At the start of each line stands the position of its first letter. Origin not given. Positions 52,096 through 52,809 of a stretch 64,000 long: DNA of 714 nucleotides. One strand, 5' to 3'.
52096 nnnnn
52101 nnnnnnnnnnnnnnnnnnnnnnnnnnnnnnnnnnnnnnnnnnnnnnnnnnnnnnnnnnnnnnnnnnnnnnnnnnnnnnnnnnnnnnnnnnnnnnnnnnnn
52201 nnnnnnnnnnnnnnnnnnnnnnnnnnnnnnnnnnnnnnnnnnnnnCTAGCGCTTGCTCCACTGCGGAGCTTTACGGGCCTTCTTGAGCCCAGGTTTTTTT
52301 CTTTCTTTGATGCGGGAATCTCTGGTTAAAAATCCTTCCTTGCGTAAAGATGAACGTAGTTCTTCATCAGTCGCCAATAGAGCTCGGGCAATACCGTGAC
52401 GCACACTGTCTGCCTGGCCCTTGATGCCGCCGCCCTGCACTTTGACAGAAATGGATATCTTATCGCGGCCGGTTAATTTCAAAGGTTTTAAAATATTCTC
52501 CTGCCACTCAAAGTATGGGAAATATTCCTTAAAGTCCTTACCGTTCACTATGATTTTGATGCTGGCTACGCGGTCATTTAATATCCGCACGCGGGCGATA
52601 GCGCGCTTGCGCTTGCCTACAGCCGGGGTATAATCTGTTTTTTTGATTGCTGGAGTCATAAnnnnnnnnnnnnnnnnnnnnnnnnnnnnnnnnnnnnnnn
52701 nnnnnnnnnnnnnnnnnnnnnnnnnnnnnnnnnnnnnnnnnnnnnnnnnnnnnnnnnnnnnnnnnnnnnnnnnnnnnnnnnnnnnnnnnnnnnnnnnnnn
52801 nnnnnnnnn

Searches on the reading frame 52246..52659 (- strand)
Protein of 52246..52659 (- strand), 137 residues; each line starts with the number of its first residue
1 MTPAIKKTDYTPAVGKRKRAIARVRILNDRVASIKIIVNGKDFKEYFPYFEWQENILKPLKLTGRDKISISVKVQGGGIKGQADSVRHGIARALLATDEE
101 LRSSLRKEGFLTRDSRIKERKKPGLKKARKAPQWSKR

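Call 11: find_encoding_contigs(protein=window:52246-52659:-, flank=10000, max_places=10)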
Protein window:52246-52659:- (137 aa): 1 contig read that carries it; 1 place shown.
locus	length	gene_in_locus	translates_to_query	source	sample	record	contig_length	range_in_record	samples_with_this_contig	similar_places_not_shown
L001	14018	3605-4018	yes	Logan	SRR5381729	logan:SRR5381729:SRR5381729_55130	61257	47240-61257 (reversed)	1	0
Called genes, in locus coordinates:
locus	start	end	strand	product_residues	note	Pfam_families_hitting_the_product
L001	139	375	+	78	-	PF01176:eIF-1a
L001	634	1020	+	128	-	PF00416:Ribosomal_S13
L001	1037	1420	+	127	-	PF00411:Ribosomal_S11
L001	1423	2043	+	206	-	PF00163:Ribosomal_S4, PF01479:S4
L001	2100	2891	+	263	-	PF01193:RNA_pol_L, PF01000:RNA_pol_A_bac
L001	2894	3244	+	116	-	PF01196:Ribosomal_L17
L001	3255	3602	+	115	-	PF00572:Ribosomal_L13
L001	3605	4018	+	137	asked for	PF00380:Ribosomal_S9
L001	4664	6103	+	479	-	PF01943:Polysacc_synt, PF13440:Polysacc_synt_3, PF01554:MatE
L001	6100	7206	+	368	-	PF13439:Glyco_transf_4, PF13477:Glyco_trans_4_2 (weak), PF13579:Glyco_trans_4_4 (weak), PF20706:GT4-conflict (weak), PF00534:Glycos_transf_1, PF13692:Glyco_trans_1_4, PF13524:Glyco_trans_1_2 (weak)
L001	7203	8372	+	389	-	PF00534:Glycos_transf_1, PF13692:Glyco_trans_1_4, PF13524:Glyco_trans_1_2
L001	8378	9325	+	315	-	PF00535:Glycos_transf_2, PF13641:Glyco_tranf_2_3, PF13632:Glyco_trans_2_3 (faint)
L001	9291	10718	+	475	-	PF04932:Wzy_C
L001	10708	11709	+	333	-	PF00535:Glycos_transf_2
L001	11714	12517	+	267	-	PF00535:Glycos_transf_2, PF13641:Glyco_tranf_2_3, PF13632:Glyco_trans_2_3 (weak)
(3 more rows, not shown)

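Call 14: find_related_loci(query=window:52246-52659:-, collection=genome_contigs, flank=6000)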
Query window:52246-52659:- (137 aa) in genome_contigs; peptide patterns used: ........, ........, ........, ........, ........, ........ (x = any residue, [..] = any of these).
599 stretches matched a pattern (row limit reached: there are more); 438 encode a relative of the query (tblastn E <= 1e-3); the best 80 are kept; 80 distinct loci.
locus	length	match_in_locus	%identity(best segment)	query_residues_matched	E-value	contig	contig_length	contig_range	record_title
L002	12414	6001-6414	70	1-137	3e-63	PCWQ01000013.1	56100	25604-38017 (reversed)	MAG: Candidatus Komeilibacteria bacterium CG11_big_fil_rev_8_21_14_0_20_36_20 CG11_8_21_14_0.20_scaffold_199_c, whole ge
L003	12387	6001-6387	74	9-137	1e-62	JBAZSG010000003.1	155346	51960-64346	MAG: Patescibacteria group bacterium isolate SO_2017_GW1_168 NODE_767_length_155346_cov_2.394681_OW334_2017, whole genom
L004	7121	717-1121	67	3-137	1e-58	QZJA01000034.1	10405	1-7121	MAG: Candidatus Parcubacteria bacterium isolate SURF_51 contig-100_8541_length_10405_read_count_1111640, whole genome sh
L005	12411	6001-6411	66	1-137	2e-58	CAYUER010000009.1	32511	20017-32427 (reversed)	MAG TPA_asm: uncultured Gammaproteobacteria bacterium isolate SRP342105_co2_115 genome assembly, contig: NODE_1358_lengt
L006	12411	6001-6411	64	1-137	4e-56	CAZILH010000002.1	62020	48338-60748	MAG TPA_asm: uncultured Gammaproteobacteria bacterium isolate SRP220891_co1_37 genome assembly, contig: NODE_860_length_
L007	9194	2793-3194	61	4-137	9e-51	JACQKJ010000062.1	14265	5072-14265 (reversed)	MAG: Candidatus Komeilibacteria bacterium isolate NC_groundwater_1174_Ag_S-0.1um_52_33 S_p1_S3_coassembly_k141_1637539,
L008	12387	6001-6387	59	7-137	3e-45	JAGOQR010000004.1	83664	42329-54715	MAG: Candidatus Magasanikiibacteriota bacterium isolate Gw_Bodden_bin_243 Gw_Bodden_337_length_83664_cov_14.237296, whol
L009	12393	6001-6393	59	5-137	9e-45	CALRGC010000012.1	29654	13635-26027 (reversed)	MAG: Candidatus Magasanikbacteria bacterium isolate Ike-150m-44 genome assembly, contig: Ike-150-c699, whole genome shot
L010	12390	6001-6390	59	7-137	1e-44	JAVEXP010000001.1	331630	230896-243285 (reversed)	MAG: Patescibacteria group bacterium isolate BF4_175 NODE_29_length_331630_cov_8.884239_Biofilm4, whole genome shotgun s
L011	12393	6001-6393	58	5-137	4e-44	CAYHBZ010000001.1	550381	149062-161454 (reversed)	MAG TPA_asm: uncultured Gammaproteobacteria bacterium isolate ERP119702_co3_79 genome assembly, contig: NODE_1_length_55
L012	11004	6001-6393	59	6-137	2e-43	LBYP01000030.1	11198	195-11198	MAG: Parcubacteria group bacterium GW2011_GWA2_40_23 UT91_C0030, whole genome shotgun sequence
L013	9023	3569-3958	56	6-137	2e-43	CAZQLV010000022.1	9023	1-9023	MAG TPA_asm: uncultured Gammaproteobacteria bacterium isolate SRP193066_co2_436 genome assembly, contig: NODE_3998_lengt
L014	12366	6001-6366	60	14-137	5e-43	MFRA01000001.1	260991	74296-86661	MAG: Candidatus Magasanikbacteria bacterium RIFOXYD1_FULL_40_23 rifoxyd1_full_scaffold_11, whole genome shotgun sequence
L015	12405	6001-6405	59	4-137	9e-42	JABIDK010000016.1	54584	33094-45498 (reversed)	MAG: Candidatus Falkowbacteria bacterium isolate SI048_bin72 k141_1068599, whole genome shotgun sequence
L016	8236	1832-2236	57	1-137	2e-41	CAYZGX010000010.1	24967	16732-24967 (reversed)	MAG TPA_asm: uncultured Gammaproteobacteria bacterium isolate SRP278252_co1_182 genome assembly, contig: NODE_3253_lengt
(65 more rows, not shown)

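Call 33: find_homologous_proteins(query=window:52246-52659:-, max_evalue=1e-40)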
Query window:52246-52659:- (137 aa): 179 proteins with E <= 1e-40 among 8000 candidates; the best 120 are listed.
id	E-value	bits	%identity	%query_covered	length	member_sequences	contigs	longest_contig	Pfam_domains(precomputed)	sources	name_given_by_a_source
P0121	3.1e-82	291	100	100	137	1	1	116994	PF00380.26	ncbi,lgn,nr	ncbi:MAG: 30S ribosomal protein S9 [Parcubacteria group bacterium]|nr:MAG: 30S ribosomal protein S9 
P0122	8.0e-69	248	84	100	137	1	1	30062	PF00380.26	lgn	-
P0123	3.1e-67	242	84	98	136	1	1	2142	PF00380.26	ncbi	-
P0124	5.5e-63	229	76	100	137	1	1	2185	PF00380.26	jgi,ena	-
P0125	6.1e-63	229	79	94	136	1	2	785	PF00380.26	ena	-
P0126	2.9e-62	226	78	96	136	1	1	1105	PF00380.26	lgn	-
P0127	1.4e-61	224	80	94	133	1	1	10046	PF00380.26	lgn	-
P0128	2.2e-61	224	76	100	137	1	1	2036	PF00380.26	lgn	-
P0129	6.7e-60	219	72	98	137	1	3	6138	PF00380.26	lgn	-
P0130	8.9e-60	218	74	98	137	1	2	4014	PF00380.26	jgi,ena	-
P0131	1.4e-59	218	72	99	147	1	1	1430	PF00380.26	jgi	-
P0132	3.2e-59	216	75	98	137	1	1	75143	PF00380.26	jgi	jgi:small subunit ribosomal protein S9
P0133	5.1e-59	216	73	98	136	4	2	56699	PF00380.26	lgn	-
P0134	5.3e-59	216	74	100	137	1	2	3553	PF00380.26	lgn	-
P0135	6.7e-59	215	74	94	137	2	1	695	PF00380.26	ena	-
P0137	1.5e-58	214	77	96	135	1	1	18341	PF00380.26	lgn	-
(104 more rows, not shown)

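Call 34: find_encoding_contigs(protein=P0123, flank=3000, max_places=3)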
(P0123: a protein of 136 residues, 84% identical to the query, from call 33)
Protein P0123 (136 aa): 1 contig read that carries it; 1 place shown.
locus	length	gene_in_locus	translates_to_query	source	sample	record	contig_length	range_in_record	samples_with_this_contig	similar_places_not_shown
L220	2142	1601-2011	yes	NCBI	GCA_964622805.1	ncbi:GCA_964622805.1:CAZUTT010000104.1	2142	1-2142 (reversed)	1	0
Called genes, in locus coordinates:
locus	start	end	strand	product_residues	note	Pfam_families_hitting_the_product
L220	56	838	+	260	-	PF01193:RNA_pol_L, PF01000:RNA_pol_A_bac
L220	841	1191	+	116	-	PF01196:Ribosomal_L17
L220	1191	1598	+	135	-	PF00572:Ribosomal_L13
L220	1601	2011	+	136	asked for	PF00380:Ribosomal_S9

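Call 35: find_encoding_contigs(protein=P0124, flank=3000, max_places=3)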
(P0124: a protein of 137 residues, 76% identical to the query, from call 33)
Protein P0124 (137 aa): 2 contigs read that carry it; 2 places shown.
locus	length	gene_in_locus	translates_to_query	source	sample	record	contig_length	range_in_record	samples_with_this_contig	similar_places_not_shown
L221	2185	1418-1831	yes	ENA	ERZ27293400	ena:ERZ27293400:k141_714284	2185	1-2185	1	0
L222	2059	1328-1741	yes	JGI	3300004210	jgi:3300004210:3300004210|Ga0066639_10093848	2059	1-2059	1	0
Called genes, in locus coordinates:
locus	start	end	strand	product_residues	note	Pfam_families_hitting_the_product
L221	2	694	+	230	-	?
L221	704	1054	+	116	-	PF01196:Ribosomal_L17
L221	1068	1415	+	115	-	PF00572:Ribosomal_L13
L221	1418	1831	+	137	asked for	PF00380:Ribosomal_S9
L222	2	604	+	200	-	?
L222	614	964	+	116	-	PF01196:Ribosomal_L17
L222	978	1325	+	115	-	PF00572:Ribosomal_L13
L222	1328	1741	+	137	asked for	PF00380:Ribosomal_S9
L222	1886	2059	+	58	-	?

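Call 36: find_encoding_contigs(protein=P0128, flank=3000, max_places=3)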
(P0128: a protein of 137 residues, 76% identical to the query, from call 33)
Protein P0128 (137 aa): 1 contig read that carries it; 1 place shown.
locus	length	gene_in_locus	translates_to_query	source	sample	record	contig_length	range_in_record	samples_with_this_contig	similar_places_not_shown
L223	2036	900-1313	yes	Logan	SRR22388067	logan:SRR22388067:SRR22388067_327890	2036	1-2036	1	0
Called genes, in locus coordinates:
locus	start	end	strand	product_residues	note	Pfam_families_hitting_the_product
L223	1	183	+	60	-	?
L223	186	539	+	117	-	PF01196:Ribosomal_L17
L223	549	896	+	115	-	PF00572:Ribosomal_L13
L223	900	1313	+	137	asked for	PF00380:Ribosomal_S9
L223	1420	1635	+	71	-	-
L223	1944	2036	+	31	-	?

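Call 42: find_encoding_contigs(protein=P0127, flank=2500, max_places=2)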
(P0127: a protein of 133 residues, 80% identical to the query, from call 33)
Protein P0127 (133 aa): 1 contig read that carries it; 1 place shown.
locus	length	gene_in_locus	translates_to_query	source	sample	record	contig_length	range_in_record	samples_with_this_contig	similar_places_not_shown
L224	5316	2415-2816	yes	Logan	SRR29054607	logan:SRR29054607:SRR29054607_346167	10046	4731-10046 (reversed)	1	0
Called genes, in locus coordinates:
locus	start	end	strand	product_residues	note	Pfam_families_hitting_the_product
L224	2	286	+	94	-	?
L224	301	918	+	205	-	PF00163:Ribosomal_S4, PF01479:S4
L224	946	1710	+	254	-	PF01193:RNA_pol_L, PF01000:RNA_pol_A_bac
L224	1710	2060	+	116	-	PF01196:Ribosomal_L17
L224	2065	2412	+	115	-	PF00572:Ribosomal_L13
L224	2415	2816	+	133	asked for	PF00380:Ribosomal_S9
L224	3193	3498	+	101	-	-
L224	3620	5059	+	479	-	PF01943:Polysacc_synt, PF03023:MurJ (weak), PF13440:Polysacc_synt_3, PF01554:MatE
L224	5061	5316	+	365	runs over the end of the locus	PF13439:Glyco_transf_4, PF13477:Glyco_trans_4_2 (weak), PF20706:GT4-conflict (weak), PF00534:Glycos_transf_1, PF13692:Glyco_trans_1_4, PF13524:Glyco_trans_1_2 (weak)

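Call 43: find_encoding_contigs(protein=P0126, flank=2500, max_places=2)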
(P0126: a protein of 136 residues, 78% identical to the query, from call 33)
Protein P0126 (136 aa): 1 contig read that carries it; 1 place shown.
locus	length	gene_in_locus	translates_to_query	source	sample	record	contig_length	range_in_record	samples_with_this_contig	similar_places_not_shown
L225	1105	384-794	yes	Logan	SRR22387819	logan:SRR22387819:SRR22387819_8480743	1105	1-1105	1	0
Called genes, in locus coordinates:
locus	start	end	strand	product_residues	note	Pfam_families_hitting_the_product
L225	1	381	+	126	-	?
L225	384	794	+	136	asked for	PF00380:Ribosomal_S9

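Call 45: find_encoding_contigs(protein=P0125, flank=2500, max_places=4)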
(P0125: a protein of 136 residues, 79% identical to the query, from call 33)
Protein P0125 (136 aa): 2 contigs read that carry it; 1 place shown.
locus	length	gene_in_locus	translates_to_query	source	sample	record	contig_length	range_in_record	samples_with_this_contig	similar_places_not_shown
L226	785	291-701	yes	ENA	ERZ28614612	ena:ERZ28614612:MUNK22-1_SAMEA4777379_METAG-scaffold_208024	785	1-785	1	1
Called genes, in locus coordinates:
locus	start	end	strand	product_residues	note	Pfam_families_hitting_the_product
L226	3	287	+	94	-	?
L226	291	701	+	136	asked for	PF00380:Ribosomal_S9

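Call 63: search_protein_families(library=pfam, proteins=[L224:3193-3498:+, L223:1420-1635:+], max_evalue=0.1)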
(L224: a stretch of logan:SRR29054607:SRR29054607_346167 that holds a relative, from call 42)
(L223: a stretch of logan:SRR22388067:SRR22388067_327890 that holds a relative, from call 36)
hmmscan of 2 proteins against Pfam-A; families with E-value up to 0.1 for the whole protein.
L224:3193-3498:+ (101 aa): 1 family
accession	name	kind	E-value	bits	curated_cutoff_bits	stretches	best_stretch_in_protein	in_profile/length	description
PF16325.11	Peptidase_U32_C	-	0.006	17.1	28.2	1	3-75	3-77/83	Peptidase family U32 C-terminal domain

L223:1420-1635:+ (71 aa): 0 families

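Call 75: list_cluster_members(proteins=[P0121, P0123])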
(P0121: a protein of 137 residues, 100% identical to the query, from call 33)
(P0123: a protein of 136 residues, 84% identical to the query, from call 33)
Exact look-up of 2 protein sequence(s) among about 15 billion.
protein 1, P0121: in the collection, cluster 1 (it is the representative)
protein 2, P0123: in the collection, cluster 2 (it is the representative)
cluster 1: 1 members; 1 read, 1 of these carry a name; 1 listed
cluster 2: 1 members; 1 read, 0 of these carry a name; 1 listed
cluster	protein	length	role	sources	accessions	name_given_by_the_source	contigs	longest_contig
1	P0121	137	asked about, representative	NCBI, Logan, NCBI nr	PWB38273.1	MAG: 30S ribosomal protein S9 [Parcubacteria group bacterium]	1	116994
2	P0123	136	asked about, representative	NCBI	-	-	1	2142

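Call 78: find_encoding_contigs(protein=P0137, flank=3000, max_places=2)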
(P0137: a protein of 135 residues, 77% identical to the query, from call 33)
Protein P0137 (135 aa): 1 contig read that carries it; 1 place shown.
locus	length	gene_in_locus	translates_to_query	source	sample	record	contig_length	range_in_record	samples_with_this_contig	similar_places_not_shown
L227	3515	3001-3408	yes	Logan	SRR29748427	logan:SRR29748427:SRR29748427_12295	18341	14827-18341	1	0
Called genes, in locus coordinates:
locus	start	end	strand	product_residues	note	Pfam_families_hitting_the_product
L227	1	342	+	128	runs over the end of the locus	PF00416:Ribosomal_S13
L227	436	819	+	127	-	PF00411:Ribosomal_S11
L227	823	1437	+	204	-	PF00163:Ribosomal_S4, PF01479:S4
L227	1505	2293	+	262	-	PF01193:RNA_pol_L, PF01000:RNA_pol_A_bac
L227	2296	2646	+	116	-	PF01196:Ribosomal_L17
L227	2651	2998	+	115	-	PF00572:Ribosomal_L13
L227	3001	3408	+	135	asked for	PF00380:Ribosomal_S9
